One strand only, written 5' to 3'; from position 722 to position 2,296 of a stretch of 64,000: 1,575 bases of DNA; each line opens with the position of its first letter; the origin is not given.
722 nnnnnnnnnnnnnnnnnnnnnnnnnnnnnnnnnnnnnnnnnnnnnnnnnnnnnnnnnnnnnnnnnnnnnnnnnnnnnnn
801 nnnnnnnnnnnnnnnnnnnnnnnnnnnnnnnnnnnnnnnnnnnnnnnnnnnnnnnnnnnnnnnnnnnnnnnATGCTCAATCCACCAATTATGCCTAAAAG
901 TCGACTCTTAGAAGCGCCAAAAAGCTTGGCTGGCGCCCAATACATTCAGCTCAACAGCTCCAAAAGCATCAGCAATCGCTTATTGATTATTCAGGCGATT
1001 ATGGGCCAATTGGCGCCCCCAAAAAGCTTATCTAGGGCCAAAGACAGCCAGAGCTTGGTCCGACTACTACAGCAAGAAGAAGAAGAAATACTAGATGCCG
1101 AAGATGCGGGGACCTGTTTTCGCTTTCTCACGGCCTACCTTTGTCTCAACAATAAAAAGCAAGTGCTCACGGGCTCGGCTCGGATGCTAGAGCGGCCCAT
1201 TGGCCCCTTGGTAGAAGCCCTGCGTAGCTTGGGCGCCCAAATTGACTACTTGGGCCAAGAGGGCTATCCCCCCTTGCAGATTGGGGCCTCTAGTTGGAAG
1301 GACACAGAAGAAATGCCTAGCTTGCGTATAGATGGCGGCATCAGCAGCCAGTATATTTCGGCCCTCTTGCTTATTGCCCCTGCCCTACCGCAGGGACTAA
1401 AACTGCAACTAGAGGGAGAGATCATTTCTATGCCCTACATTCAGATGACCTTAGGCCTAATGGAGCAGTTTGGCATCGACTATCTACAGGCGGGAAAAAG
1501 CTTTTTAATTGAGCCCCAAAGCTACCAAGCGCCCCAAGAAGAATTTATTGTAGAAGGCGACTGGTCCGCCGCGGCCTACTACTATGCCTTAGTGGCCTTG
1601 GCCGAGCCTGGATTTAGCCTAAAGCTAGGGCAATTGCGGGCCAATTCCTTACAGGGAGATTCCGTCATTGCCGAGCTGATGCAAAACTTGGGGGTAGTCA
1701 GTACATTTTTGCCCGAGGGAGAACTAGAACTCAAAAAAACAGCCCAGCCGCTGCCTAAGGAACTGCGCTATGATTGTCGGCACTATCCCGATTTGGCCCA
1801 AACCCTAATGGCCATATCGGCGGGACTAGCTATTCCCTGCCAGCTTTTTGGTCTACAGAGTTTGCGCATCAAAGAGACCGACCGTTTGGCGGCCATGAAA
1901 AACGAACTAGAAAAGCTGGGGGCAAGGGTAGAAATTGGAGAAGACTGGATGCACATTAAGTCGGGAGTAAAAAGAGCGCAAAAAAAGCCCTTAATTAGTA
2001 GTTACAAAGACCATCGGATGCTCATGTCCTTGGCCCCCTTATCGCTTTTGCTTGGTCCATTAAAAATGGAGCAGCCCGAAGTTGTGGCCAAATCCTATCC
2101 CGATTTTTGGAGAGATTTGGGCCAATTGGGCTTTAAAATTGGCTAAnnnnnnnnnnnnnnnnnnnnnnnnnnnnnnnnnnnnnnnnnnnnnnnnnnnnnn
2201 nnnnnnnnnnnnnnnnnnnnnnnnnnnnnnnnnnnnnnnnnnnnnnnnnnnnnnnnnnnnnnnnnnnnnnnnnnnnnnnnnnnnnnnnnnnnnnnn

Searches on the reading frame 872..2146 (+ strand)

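Call 25: search_protein_families(library=pfam, proteins=[window:872-2146:+], max_evalue=0.001)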
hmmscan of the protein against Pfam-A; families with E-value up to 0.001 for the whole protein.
window:872-2146:+ (424 aa): 1 family
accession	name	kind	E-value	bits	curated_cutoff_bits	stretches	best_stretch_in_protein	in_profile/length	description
PF00275.25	EPSP_synthase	-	1.8e-68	231.6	22.8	1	64-416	76-417/417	EPSP synthase (3-phosphoshikimate 1-carboxyvinyltransferase)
